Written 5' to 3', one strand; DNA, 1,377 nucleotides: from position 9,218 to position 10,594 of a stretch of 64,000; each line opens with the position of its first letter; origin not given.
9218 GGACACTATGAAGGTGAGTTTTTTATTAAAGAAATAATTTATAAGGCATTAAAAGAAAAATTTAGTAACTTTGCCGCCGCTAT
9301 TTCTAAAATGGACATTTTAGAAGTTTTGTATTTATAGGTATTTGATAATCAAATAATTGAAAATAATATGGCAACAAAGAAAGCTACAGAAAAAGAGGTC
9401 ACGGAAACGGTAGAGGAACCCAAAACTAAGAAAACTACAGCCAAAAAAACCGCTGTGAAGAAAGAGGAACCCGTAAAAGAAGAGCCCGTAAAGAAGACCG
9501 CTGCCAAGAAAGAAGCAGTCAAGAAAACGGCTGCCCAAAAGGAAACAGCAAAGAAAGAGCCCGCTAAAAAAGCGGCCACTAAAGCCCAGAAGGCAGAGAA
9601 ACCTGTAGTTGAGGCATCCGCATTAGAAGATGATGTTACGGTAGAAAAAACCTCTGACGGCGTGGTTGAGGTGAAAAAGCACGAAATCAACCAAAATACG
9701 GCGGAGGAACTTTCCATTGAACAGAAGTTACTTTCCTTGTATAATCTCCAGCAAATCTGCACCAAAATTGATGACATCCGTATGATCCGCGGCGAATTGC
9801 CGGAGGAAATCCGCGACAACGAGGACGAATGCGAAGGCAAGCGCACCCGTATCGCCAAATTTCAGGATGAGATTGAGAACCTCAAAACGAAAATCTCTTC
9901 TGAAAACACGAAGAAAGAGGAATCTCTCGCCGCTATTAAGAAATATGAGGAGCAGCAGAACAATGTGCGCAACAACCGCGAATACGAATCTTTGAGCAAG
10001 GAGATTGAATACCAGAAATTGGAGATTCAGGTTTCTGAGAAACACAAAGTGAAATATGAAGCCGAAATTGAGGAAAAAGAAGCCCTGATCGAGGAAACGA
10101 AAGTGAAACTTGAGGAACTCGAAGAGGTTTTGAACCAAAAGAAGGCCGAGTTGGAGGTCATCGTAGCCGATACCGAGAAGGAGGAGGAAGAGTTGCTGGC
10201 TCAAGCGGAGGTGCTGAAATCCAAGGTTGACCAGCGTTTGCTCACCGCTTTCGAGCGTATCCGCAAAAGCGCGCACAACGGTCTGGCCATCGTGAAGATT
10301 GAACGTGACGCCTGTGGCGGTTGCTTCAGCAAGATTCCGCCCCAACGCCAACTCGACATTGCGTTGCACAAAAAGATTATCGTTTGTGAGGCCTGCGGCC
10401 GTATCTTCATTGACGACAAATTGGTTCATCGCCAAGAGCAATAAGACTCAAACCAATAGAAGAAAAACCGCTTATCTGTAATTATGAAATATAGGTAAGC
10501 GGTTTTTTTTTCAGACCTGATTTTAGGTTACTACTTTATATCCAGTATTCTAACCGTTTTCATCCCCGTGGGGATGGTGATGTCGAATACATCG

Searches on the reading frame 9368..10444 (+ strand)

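Call 8: search_protein_families(library=pfam, proteins=[window:9368-10444:+])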
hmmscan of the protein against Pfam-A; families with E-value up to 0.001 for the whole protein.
window:9368-10444:+ (358 aa): 2 families
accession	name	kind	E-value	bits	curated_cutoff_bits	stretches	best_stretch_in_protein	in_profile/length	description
PF02591.20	Zn_ribbon_9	-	1.2e-10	41.8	29.1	1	315-346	1-32/33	C4-type zinc ribbon domain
PF07382.16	HC2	-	3.7e-06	27.6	40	1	16-86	57-131/194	Histone H1-like nucleoprotein HC2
